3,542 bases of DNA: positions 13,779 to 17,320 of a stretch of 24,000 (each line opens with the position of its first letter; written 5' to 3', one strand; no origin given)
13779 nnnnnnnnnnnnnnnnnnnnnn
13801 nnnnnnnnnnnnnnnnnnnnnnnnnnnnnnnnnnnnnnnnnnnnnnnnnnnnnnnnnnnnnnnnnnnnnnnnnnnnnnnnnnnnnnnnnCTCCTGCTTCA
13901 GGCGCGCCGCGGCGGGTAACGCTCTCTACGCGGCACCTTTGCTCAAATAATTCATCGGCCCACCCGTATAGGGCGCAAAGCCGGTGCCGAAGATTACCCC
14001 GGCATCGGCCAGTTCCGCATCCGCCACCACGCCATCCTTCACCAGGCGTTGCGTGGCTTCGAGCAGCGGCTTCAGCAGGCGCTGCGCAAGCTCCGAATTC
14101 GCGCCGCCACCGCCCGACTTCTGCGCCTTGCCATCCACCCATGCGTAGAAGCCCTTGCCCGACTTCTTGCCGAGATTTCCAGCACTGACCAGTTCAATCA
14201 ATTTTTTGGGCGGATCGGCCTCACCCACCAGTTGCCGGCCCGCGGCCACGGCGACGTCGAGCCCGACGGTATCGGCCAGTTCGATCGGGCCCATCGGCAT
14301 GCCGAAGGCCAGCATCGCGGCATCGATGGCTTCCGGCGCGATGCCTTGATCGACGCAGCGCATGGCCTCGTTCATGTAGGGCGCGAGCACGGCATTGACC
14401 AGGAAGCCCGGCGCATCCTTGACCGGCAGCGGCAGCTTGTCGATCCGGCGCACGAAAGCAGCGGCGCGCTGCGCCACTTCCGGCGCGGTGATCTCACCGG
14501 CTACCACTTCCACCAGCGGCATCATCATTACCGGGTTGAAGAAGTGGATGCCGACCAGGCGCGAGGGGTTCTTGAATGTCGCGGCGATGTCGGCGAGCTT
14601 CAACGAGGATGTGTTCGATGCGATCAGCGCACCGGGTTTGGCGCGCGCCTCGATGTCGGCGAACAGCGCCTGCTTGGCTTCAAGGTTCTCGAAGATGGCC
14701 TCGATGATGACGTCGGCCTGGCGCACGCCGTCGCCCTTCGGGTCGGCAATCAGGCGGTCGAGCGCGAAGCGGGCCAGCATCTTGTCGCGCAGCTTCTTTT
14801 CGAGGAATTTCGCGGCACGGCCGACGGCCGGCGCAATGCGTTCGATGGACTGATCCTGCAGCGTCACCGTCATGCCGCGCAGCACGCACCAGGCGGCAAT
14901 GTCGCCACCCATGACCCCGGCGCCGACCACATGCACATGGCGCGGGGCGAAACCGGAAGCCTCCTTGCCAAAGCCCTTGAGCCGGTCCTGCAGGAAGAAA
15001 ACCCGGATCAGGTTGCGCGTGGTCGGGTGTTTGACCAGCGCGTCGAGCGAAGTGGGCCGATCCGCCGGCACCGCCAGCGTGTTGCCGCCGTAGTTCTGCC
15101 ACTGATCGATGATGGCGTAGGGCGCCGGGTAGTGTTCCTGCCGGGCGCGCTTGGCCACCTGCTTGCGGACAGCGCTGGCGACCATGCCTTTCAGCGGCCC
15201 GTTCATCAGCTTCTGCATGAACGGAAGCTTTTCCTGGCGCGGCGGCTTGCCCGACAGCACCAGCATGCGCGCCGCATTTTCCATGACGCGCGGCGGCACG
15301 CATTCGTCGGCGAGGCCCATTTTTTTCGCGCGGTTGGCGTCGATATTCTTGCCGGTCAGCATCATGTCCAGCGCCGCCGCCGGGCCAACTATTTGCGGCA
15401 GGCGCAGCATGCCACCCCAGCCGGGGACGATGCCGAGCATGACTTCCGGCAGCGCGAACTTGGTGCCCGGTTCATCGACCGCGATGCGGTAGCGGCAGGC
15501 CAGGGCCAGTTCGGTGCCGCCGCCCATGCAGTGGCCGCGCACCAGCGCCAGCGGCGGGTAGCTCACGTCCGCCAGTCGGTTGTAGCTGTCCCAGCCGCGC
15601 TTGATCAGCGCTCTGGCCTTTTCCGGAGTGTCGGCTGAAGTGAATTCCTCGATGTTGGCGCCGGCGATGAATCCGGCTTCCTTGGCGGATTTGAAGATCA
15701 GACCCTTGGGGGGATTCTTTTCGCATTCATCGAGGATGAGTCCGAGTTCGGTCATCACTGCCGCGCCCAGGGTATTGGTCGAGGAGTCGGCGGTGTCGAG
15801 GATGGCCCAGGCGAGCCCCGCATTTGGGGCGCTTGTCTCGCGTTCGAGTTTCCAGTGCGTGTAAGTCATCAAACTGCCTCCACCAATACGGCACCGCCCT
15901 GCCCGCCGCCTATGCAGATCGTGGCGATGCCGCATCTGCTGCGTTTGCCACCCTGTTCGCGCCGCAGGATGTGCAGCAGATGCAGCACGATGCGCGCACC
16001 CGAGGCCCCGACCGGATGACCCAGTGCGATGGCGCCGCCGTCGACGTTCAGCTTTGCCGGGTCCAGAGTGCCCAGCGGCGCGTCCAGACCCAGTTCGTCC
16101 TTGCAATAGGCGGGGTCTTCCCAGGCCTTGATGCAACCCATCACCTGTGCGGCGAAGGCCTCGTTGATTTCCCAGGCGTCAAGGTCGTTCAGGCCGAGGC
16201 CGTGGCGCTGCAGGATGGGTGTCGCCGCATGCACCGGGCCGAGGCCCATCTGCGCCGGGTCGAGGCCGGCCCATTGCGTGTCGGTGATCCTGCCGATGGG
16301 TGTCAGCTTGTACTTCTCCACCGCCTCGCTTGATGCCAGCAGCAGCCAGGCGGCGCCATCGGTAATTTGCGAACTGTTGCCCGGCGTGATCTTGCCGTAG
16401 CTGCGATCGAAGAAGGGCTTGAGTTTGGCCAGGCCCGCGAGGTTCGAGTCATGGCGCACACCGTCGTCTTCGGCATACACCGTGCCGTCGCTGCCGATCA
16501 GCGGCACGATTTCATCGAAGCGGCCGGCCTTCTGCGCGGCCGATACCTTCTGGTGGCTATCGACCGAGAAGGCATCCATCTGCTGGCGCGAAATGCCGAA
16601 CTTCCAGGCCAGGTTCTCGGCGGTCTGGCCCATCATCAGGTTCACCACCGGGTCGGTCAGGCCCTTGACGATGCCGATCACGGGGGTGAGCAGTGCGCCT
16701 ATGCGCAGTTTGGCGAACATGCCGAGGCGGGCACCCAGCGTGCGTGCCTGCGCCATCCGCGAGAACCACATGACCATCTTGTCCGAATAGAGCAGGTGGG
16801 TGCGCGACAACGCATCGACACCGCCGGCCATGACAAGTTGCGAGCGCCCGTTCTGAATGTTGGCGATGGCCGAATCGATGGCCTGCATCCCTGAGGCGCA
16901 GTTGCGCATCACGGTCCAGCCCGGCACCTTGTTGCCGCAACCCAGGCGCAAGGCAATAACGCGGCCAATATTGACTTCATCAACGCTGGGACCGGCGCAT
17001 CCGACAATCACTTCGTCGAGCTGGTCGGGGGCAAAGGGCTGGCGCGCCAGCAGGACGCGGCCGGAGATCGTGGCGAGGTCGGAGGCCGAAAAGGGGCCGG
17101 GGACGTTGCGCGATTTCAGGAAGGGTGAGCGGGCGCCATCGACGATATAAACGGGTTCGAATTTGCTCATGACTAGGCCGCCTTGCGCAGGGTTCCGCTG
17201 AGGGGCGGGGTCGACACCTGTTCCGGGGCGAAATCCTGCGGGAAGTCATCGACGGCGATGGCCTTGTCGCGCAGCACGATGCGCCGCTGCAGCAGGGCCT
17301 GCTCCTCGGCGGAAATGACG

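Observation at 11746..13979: Duplicated, synonymously diverged fadB 3' end brackets a 2.2-kb integrase-less islet that splits a beta-oxidation operon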

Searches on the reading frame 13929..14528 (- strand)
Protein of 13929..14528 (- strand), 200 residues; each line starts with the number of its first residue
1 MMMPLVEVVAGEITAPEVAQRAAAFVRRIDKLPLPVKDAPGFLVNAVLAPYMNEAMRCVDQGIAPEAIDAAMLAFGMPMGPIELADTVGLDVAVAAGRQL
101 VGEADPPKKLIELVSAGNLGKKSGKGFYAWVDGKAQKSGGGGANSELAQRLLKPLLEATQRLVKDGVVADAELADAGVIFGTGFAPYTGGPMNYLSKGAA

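Call 24: find_homologous_proteins(query=window:13929-14528:-, max_evalue=1e-40)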
Query window:13929-14528:- (200 aa): 2434 proteins with E <= 1e-40 among 5869 candidates; the best 120 are listed.
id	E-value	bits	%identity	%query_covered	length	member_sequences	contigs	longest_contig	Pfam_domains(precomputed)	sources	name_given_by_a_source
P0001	2.9e-104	365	85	99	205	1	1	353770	PF00725.28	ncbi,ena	-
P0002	9.1e-104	363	85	99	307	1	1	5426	PF00725.28,PF02737.25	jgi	jgi:3-hydroxyacyl-CoA dehydrogenase/enoyl-CoA hydratase/3-hydroxybutyryl-CoA epimerase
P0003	1.3e-102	360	85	99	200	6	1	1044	PF00725.28,PF02737.25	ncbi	-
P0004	4.5e-102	358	85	99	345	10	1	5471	PF00725.28,PF02737.25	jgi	jgi:3-hydroxyacyl-CoA dehydrogenase/enoyl-CoA hydratase/3-hydroxybutyryl-CoA epimerase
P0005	1.1e-101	356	84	99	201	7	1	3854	PF00725.28,PF02737.25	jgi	jgi:3-hydroxyacyl-CoA dehydrogenase/enoyl-CoA hydratase/3-hydroxybutyryl-CoA epimerase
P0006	1.9e-101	356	84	99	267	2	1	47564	PF00725.28,PF02737.25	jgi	jgi:3-hydroxyacyl-CoA dehydrogenase/enoyl-CoA hydratase/3-hydroxybutyryl-CoA epimerase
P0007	6.4e-100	351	83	99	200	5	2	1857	PF00725.28,PF02737.25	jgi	jgi:3-hydroxyacyl-CoA dehydrogenase/enoyl-CoA hydratase/3-hydroxybutyryl-CoA epimerase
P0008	2.5e-99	349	81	98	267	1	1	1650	PF00725.28,PF02737.25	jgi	jgi:3-hydroxyacyl-CoA dehydrogenase/enoyl-CoA hydratase/3-hydroxybutyryl-CoA epimerase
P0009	2.1e-97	343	81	98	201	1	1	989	PF00725.28,PF02737.25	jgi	jgi:3-hydroxyacyl-CoA dehydrogenase/enoyl-CoA hydratase/3-hydroxybutyryl-CoA epimerase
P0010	2.5e-96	339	82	96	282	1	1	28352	PF02749.23,PF00725.28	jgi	-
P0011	2.9e-88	313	99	75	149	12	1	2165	PF00725.28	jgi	jgi:3-hydroxyacyl-CoA dehydrogenase/enoyl-CoA hydratase/3-hydroxybutyryl-CoA epimerase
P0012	1.6e-86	307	74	98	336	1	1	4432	PF00725.28,PF02737.25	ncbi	-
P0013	1.0e-84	301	75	98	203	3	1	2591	PF00725.28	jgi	jgi:3-hydroxyacyl-CoA dehydrogenase/enoyl-CoA hydratase/3-hydroxybutyryl-CoA epimerase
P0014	9.2e-84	298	74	98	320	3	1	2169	PF00725.28,PF02737.25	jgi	-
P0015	9.3e-84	298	75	96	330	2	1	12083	PF00725.28,PF02737.25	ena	-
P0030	3.9e-79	283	77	86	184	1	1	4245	PF00725.28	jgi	-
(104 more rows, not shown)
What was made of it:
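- Tried and rejected: Protein search with the fadB C-terminal 200 aa. It returned mostly contig-end fragments (call 24).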

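Call 26: find_encoding_contigs(protein=P0006, flank=9000, max_places=3)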
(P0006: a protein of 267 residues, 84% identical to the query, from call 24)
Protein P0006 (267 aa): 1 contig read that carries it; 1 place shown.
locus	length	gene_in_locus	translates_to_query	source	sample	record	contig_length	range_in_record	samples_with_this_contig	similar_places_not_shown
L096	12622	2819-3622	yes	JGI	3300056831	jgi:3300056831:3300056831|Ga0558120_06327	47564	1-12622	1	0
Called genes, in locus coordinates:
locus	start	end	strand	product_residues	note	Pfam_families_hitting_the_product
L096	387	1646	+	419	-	PF00108:Thiolase_N, PF00109:ketoacyl-synt (faint), PF02803:Thiolase_C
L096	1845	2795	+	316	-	PF00378:ECH_1, PF16113:ECH_2, PF02737:3HCDH_N (weak)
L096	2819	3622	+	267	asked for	PF02737:3HCDH_N, PF00725:3HCDH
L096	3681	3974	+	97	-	PF02604:PhdYeFM_antitox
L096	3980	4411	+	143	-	PF13470:PIN_3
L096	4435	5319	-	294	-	PF00165:HTH_AraC (weak), PF12833:HTH_18, PF01035:DNA_binding_1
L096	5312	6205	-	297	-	PF00892:EamA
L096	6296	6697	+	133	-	PF03061:4HBT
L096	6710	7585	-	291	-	PF00892:EamA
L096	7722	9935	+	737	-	PF08447:PAS_3 (weak), PF00512:HisKA, PF02518:HATPase_c, PF00072:Response_reg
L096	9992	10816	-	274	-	PF02146:SIR2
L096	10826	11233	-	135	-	PF00254:FKBP_C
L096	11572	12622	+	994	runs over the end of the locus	PF00989:PAS (faint), PF08447:PAS_3, PF08448:PAS_4, PF00512:HisKA, PF02518:HATPase_c, PF00072:Response_reg, PF01627:Hpt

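Call 27: find_encoding_contigs(protein=P0005, flank=6000, max_places=3)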
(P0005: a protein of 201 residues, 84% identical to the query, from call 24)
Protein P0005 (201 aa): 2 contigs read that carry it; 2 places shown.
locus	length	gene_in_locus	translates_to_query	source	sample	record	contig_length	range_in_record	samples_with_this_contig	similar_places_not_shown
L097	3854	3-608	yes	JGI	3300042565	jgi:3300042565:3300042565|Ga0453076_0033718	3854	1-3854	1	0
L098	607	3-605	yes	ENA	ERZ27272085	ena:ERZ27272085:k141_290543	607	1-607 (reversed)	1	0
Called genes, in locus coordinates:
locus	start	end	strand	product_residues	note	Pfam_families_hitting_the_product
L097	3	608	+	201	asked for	PF02737:3HCDH_N (faint), PF00725:3HCDH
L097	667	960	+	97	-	PF02604:PhdYeFM_antitox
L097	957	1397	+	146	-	PF13470:PIN_3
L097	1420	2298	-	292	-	PF00165:HTH_AraC (weak), PF12833:HTH_18, PF01035:DNA_binding_1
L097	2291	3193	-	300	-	PF00892:EamA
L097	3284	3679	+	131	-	PF03061:4HBT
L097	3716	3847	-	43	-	-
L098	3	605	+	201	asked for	PF02737:3HCDH_N (faint), PF00725:3HCDH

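Call 28: find_encoding_contigs(protein=P0030, flank=6000, max_places=3)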
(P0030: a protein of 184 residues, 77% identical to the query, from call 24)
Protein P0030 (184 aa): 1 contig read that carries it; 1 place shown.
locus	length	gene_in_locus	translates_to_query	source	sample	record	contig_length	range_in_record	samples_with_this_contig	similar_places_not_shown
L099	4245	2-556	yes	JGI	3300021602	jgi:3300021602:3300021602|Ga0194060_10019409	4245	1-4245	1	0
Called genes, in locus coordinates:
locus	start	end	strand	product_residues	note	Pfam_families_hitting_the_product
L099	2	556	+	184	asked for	PF00725:3HCDH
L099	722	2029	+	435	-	PF07690:MFS_1, PF23262:NFD4_C (weak), PF07690:MFS_1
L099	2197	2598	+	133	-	PF03061:4HBT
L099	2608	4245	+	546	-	?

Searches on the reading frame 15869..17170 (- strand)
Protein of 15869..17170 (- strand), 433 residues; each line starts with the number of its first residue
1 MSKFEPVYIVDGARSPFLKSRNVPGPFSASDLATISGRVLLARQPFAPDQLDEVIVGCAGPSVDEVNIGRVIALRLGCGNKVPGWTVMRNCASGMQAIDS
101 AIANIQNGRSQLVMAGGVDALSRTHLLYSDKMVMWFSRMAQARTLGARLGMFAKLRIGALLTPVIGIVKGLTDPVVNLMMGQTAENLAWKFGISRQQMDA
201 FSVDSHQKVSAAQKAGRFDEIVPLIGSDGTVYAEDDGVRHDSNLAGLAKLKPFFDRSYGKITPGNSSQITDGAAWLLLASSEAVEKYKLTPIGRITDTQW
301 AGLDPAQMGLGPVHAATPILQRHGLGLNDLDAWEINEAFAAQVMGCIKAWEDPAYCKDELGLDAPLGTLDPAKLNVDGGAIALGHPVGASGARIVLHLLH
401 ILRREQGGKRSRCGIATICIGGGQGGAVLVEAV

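Call 5: search_protein_families(library=pfam, proteins=[window:15869-17170:-], max_evalue=0.01)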
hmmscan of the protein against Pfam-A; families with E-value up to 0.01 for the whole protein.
window:15869-17170:- (433 aa): 3 families
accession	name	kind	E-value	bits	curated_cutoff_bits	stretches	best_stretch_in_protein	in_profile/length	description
PF00108.29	Thiolase_N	-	2.8e-57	194.5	26.4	1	7-281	1-259/260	Thiolase, N-terminal domain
PF02803.24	Thiolase_C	-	2.3e-39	134.3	27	1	290-431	2-122/123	Thiolase, C-terminal domain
PF00109.32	ketoacyl-synt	-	1.6e-07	31.7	20.8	1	83-125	166-208/252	Beta-ketoacyl synthase, N-terminal domain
